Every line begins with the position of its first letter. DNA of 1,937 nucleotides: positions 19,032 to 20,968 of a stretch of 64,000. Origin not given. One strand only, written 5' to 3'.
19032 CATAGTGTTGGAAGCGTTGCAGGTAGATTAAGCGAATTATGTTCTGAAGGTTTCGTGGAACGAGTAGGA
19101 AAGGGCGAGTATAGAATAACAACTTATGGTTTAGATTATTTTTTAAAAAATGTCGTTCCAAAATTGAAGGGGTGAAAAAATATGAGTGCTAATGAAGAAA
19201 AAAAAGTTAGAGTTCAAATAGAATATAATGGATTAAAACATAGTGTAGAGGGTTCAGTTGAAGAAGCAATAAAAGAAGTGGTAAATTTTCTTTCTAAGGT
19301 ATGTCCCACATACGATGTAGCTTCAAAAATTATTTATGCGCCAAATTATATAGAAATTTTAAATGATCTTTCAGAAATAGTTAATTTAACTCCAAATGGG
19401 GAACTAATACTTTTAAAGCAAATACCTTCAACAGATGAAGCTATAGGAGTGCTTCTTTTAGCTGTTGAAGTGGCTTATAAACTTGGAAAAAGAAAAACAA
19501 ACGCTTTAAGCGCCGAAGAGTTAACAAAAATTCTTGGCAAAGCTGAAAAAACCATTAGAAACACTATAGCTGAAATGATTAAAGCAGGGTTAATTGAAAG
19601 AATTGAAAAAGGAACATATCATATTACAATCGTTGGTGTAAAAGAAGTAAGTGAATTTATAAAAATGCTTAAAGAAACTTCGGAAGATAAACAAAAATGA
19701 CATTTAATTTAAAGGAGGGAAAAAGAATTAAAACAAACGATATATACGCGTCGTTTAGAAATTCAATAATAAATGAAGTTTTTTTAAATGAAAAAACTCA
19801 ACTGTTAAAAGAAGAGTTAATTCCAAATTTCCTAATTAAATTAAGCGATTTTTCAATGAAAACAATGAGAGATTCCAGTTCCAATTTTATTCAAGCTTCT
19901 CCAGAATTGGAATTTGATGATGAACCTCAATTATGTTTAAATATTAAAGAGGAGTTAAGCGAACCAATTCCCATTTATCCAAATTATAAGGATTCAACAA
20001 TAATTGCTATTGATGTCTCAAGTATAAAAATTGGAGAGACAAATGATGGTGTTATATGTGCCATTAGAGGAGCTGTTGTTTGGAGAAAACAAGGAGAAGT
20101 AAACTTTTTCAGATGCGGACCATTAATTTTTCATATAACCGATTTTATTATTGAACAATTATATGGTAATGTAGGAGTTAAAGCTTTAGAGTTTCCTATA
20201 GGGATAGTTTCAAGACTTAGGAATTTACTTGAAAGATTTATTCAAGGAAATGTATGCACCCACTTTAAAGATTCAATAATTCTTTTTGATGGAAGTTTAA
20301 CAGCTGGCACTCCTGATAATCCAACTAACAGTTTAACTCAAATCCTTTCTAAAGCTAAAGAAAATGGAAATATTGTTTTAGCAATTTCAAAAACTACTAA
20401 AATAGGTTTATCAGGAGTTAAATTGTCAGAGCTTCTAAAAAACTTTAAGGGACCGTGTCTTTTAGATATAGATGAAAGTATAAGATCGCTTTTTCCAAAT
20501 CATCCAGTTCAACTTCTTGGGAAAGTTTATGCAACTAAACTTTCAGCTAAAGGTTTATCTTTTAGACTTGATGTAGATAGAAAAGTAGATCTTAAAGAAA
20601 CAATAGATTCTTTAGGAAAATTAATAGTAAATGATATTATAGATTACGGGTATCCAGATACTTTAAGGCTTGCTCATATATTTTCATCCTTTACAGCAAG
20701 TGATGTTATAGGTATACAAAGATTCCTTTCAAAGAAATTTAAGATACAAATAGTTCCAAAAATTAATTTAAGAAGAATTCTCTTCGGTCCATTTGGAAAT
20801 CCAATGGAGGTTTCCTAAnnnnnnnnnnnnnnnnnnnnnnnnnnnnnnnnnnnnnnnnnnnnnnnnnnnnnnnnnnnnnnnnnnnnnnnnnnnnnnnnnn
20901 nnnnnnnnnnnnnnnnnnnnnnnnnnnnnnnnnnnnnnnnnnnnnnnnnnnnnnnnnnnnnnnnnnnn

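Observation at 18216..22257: Candidate novel system: three tandem wHTH paralogs + NurA-like nuclease + HerA-like HAS-barrel ATPase in a translationally coupled operon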

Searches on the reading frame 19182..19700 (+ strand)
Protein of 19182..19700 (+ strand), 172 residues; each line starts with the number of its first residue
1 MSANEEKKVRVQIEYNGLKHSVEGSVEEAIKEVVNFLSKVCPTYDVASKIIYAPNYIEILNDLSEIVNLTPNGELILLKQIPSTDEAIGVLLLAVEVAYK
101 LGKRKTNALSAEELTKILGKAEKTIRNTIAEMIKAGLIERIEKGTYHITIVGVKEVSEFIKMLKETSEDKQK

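Call 3: search_protein_families(library=pfam, proteins=[window:19182-19700:+], max_evalue=1)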
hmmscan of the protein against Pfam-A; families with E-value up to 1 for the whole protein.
window:19182-19700:+ (172 aa): 21 families
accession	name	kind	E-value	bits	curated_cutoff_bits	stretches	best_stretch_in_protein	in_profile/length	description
PF13338.12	AbiEi_4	-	0.0007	20.1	25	1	109-146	14-46/49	Transcriptional regulator, AbiEi antitoxin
PF25212.1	HVO_A0114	-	0.0015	18.8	27.6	1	106-148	34-76/84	HVO_A0114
PF25213.1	HVO_A0261_N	-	0.0015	18.8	35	1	105-165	21-80/86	HVO_A0261 N-terminal domain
PF13730.12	HTH_36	-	0.0025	18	25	1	106-138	24-55/55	Helix-turn-helix domain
PF08220.18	HTH_DeoR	-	0.0033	17.6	21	1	106-142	12-48/57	DeoR-like helix-turn-helix domain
PF08279.18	HTH_11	-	0.0064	16.8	25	1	104-139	11-44/55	HTH domain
PF13545.12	HTH_Crp_2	-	0.0072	16.7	27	1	106-151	20-62/70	Crp-like helix-turn-helix domain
PF14338.12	Mrr_N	-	0.0083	16.7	29.5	1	109-154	33-83/87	Mrr N-terminal domain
PF09702.15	Cas_Csa5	-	0.0089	16.8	23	1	103-131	16-44/101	CRISPR-associated protein (Cas_Csa5)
PF09681.16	Phage_rep_org_N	-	0.0092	16.4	23.3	1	109-150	54-95/121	N-terminal phage replisome organiser (Phage_rep_org_N)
PF12840.13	HTH_20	-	0.011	16.2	27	1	108-140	18-50/51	Helix-turn-helix domain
PF03444.21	HrcA_DNA-bdg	-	0.014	15.4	21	1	101-150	16-67/79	Winged helix-turn-helix transcription repressor, HrcA DNA-binding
PF01978.25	TrmB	-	0.019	15.2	25.6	1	108-146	22-60/68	Sugar-specific transcriptional regulator TrmB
PF13412.12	HTH_24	-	0.028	14.4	21.9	1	109-139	18-48/48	Winged helix-turn-helix DNA-binding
PF12802.13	MarR_2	-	0.043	14.4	27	1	104-142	17-54/61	MarR family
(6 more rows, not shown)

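Call 4: search_protein_families(library=ncbifam, proteins=[window:19182-19700:+], max_evalue=1)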
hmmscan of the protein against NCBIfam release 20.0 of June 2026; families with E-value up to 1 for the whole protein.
window:19182-19700:+ (172 aa): 8 families
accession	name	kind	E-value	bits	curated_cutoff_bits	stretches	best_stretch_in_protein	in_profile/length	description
NF047376.1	TAA_AbiEi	equivalog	8.4e-05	22.3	150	1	98-152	10-65/172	type IV toxin-antitoxin system AbiEi family antitoxin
TIGR01884.1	cas_HTH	subfamily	0.0026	17.2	60.2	1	110-145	158-194/202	CRISPR-associated CARF protein Csa3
NF041466.1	factorH_bind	equivalog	0.0055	15.9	200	1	71-154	170-254/279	factor H-binding protein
TIGR01714.1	phage_rep_org_N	hypoth_equivalog_domain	0.0063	16.7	49.8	1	72-152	11-95/119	phage replisome organizer, putative, N-terminal region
NF040939.2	trans_reg_lrs14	equivalog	0.013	15.6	90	1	106-143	34-71/103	Lrs14 family HTH-type transcriptional regulator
NF046008.1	ICE_MAGa4850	equivalog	0.025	14.6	55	1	93-156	50-109/233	MAGa4850 family ICE element protein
NF041397.1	TranRegGlpR_Halo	equivalog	0.032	13.8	300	1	106-153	17-64/253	HTH-type transcriptional regulator GlpR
TIGR01878.1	cas_Csa5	equivalog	0.046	14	53.35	1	103-148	12-57/107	type I-A CRISPR-associated protein Csa5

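Call 5: search_protein_families(library=padloc, proteins=[window:19182-19700:+], max_evalue=1)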
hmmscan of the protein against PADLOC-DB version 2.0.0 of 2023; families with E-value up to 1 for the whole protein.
window:19182-19700:+ (172 aa): 25 families
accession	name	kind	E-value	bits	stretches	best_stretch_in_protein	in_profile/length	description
PDLC01044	Csa3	-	3.6e-07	28.3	1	107-152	148-190/194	Type I-A associated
PDLC02267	AbiEi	-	4.6e-07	27.5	1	100-149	12-61/252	AbiEi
PDLC01850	CARF3--CARF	-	1.8e-06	26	1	105-149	156-201/209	-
PDLC02232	AbiEi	-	2e-05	22.5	1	98-151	10-63/177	AbiEi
PDLC01879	CARF3--CARF_TM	-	4.9e-05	21.1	1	104-152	168-213/222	-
PDLC01434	CasR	-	6.7e-05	20.8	1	110-152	143-186/191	"CAS-I,CAS-II,CAS-III,CAS-IV,CAS-V,CAS-VI; associated_signaling"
PDLC02275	AbiEi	-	0.00011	20.3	1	120-166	19-64/184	AbiEi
PDLC01642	Cas11a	-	0.00064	18.2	1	103-164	11-76/95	CAS-I-A; effector_SS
PDLC01363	Cas11a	-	0.002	16.7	1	104-163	13-76/96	CAS-I-A; effector_SS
PDLC02265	AbiEi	-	0.0022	15.8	1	121-164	24-67/198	AbiEi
PDLC02269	AbiEi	-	0.0024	15.2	1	105-148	9-51/251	AbiEi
PDLC04109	PD-T7-4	-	0.0028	15.1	1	109-156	106-153/211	-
PDLC02235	AbiEi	-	0.0035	15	1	108-149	17-63/240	AbiEi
PDLC00480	JetB1|JetB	-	0.0037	14.8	1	111-163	36-89/247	DUF4194 domain; MukE-like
PDLC01268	CasR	-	0.0038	15.2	1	110-149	139-177/179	"CAS-I,CAS-II,CAS-III,CAS-IV,CAS-V,CAS-VI; associated_signaling"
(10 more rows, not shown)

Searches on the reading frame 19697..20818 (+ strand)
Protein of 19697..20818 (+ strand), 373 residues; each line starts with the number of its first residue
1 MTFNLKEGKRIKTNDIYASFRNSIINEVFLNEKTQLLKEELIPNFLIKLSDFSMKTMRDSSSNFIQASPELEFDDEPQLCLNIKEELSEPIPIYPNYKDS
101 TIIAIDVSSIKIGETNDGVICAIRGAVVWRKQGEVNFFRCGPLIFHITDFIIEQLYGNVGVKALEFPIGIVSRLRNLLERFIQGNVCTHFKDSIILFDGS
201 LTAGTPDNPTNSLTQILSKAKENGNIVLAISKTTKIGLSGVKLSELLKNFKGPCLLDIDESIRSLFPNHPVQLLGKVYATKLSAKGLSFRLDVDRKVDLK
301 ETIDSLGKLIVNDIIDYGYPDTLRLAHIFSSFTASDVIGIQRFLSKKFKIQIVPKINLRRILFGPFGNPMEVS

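Call 3: search_protein_families(library=pfam, proteins=[window:19697-20818:+], max_evalue=1)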
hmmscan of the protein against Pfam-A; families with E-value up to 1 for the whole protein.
window:19697-20818:+ (373 aa): 2 families
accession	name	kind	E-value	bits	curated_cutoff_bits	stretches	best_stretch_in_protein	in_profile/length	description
PF09376.16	NurA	-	1.1e-05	25.5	21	1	101-327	2-249/254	NurA domain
PF04433.23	SWIRM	-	0.099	13.3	28.6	1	7-42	20-54/84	SWIRM domain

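Call 4: search_protein_families(library=ncbifam, proteins=[window:19697-20818:+], max_evalue=1)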
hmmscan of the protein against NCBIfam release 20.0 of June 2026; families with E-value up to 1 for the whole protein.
window:19697-20818:+ (373 aa): 0 families

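Call 5: search_protein_families(library=padloc, proteins=[window:19697-20818:+], max_evalue=1)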
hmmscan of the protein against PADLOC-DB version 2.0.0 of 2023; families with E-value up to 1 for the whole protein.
window:19697-20818:+ (373 aa): 0 families

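Call 20: search_solved_structures(query=window:19697-20815:+, max_evalue=1)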
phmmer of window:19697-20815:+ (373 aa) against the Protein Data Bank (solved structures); distinct sequences matched with E-value up to 1: 0.

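Call 39: find_homologous_proteins(query=A3, max_evalue=0.001)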
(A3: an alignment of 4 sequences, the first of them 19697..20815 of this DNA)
Query A3 (4 sequences) (373 aa, profile of the alignment): 1138 proteins with E <= 0.001 among 8000 candidates; the best 120 are listed.
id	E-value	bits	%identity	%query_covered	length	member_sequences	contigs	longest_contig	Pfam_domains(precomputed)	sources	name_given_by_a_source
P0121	1.2e-189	648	43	73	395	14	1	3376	PF09376.17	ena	-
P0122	6.0e-185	633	43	73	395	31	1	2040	PF09376.17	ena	-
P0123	5.6e-184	629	43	73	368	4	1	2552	PF09376.17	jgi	jgi:hypothetical protein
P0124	6.1e-184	629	42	73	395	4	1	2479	PF09376.17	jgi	-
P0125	7.8e-184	629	37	89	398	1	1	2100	PF09376.17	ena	-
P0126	5.4e-178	610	40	81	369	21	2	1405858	PF09376.17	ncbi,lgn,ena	-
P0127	2.4e-176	604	43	73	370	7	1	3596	PF09376.17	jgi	-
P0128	7.5e-176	603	41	76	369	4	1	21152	PF09376.17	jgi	-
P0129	2.1e-175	601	96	100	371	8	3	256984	PF09376.17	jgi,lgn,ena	jgi:hypothetical protein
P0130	4.2e-173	594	43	90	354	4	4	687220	-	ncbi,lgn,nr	ncbi:hypothetical protein KEJ44_02115 [Candidatus Bathyarchaeota archaeon]|nr:hypothetical protein [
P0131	7.6e-158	543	38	89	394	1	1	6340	PF09376.17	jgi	jgi:hypothetical protein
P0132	6.0e-156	537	37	89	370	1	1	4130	PF09376.17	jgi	jgi:hypothetical protein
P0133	4.1e-155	534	38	89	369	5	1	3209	PF09376.17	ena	-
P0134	1.5e-154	533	78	100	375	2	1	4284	PF09376.17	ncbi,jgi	-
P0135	2.8e-153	528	39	89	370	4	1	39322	-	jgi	jgi:hypothetical protein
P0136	5.7e-153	527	38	89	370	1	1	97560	PF09376.17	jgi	jgi:hypothetical protein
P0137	1.0e-152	527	37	89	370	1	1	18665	PF09376.17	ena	-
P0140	6.4e-151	521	37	95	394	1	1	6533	PF09376.17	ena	-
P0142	1.4e-149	516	74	98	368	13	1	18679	PF09376.17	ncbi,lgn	ncbi:MAG: DNA double-strand break repair nuclease NurA [Candidatus Bathyarchaeia archaeon]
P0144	3.7e-149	515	37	88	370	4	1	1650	PF09376.17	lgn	-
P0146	7.9e-147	507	74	97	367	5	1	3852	PF09376.17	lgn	-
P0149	1.3e-143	497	73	98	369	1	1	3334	PF09376.17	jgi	jgi:hypothetical protein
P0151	4.5e-143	495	45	76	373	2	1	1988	PF09376.17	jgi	jgi:hypothetical protein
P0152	3.8e-142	492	45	75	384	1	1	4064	PF09376.17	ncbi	-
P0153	2.6e-141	489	45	76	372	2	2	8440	PF09376.17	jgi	jgi:hypothetical protein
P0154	1.1e-140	487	40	87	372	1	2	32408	PF09376.17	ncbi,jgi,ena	-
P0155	2.4e-140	486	43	75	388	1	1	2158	PF09376.17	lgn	-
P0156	1.5e-139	483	44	76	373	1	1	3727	PF09376.17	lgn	-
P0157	2.4e-139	483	41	87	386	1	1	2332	PF09376.17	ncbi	-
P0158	9.9e-139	481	43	81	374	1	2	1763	PF09376.17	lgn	-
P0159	6.9e-138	478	41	81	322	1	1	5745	PF09376.17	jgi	jgi:hypothetical protein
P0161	4.8e-135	468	40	90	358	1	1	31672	PF09376.17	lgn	-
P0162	6.4e-134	465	41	75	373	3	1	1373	PF09376.17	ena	-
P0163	8.5e-129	448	37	92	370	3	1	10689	PF09376.17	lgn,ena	-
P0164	2.9e-126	439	55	99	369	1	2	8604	PF09376.17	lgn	-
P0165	1.2e-125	437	40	91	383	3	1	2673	PF09376.17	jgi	-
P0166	4.8e-125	435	43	75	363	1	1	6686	PF09376.17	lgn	-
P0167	1.9e-124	433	42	82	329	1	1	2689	PF09376.17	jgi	jgi:hypothetical protein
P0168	3.6e-124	433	55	99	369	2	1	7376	PF09376.17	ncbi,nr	ncbi:TPA: DNA double-strand break repair nuclease NurA [Candidatus Bathyarchaeota archaeon]|nr:DNA d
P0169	5.2e-123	429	40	80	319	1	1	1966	PF09376.17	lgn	-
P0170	1.5e-122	427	47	90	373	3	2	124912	PF09376.17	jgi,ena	-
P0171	1.4e-121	424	43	75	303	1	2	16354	PF09376.17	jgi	-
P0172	2.2e-121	423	48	90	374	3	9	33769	PF09376.17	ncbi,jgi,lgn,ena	-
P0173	4.0e-121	423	47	90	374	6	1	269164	PF09376.17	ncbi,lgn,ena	-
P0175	4.9e-120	419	48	89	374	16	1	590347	PF09376.17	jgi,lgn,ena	-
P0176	5.8e-120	419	46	96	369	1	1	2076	PF09376.17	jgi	-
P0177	1.9e-119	417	47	90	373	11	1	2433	PF09376.17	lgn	-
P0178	5.4e-119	416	47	90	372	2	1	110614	PF09376.17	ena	-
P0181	1.2e-117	411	45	90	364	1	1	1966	PF09376.17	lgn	-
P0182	3.1e-117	410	45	92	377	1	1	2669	PF09376.17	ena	-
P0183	4.2e-117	409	46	89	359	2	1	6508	PF09376.17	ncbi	-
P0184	5.1e-117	409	46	90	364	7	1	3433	PF09376.17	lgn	-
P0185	7.5e-117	408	50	80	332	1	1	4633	PF09376.17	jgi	jgi:hypothetical protein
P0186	2.2e-116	407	46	89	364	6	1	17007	PF09376.17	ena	-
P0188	3.7e-116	406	49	90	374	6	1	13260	PF09376.17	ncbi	-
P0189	7.6e-116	405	44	93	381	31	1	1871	PF09376.17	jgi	-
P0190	3.3e-115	403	43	94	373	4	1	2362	PF09376.17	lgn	-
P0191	4.8e-114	399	44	94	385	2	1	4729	PF09376.17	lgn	-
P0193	6.1e-114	399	41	89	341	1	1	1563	PF09376.17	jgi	jgi:hypothetical protein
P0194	1.2e-113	398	46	88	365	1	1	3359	PF09376.17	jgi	jgi:hypothetical protein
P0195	4.6e-113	396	45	89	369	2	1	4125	PF09376.17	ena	-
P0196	1.3e-112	395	43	96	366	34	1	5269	PF09376.17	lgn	-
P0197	5.1e-112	393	43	93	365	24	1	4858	PF09376.17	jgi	-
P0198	5.9e-112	392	44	89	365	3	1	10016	PF09376.17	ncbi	-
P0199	3.6e-111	390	43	93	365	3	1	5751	PF09376.17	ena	-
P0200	8.3e-111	389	42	96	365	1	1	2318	PF09376.17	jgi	jgi:hypothetical protein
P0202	1.4e-110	388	46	89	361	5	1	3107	PF09376.17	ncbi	ncbi:DNA double-strand break repair nuclease NurA [[Eubacterium] cellulosolvens]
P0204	2.3e-110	387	44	87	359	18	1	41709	PF09376.17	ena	-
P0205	3.3e-110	387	43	93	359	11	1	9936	PF09376.17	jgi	-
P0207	5.9e-110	386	42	93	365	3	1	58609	PF09376.17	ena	-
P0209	1.2e-109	385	41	96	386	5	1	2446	PF09376.17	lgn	-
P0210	1.5e-109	384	43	90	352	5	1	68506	PF09376.17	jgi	-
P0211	1.8e-109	384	41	93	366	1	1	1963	PF09376.17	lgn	-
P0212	2.3e-109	384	42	93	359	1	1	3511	PF09376.17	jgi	jgi:hypothetical protein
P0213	2.4e-109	384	46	75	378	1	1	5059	PF09376.17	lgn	-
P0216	6.8e-109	382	44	89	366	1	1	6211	PF09376.17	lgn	-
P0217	7.1e-109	382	41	97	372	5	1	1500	PF09376.17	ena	-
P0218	7.8e-109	382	41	93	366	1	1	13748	PF09376.17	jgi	-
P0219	9.3e-109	382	42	89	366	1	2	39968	PF09376.17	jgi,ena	-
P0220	3.2e-108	380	43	88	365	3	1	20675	PF09376.17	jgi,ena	-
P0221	8.8e-108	379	42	89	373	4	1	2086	PF09376.17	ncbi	-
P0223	1.3e-107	378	44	97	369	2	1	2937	PF09376.17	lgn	-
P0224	1.8e-107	378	44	89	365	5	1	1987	PF09376.17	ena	-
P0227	7.0e-107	376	44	86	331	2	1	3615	PF09376.17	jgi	jgi:hypothetical protein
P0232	4.5e-106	373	48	75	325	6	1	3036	PF09376.17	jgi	-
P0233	7.1e-106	372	45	81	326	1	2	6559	PF09376.17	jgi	jgi:hypothetical protein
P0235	6.3e-105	369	49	76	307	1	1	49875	PF09376.17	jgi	jgi:hypothetical protein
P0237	5.8e-103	363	49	72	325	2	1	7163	PF09376.17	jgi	jgi:hypothetical protein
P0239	3.9e-101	357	47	75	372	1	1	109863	PF09376.17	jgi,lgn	jgi:hypothetical protein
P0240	3.9e-100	353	43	87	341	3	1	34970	PF09376.17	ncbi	ncbi:MAG: DNA double-strand break repair nuclease NurA [Candidatus Bathyarchaeia archaeon]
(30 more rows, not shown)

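Call 57: search_solved_structures(query=A3, max_evalue=1, show_alignments=1)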
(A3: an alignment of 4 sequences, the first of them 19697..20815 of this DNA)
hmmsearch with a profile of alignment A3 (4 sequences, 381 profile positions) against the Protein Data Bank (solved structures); distinct sequences matched with E-value up to 1: 0.
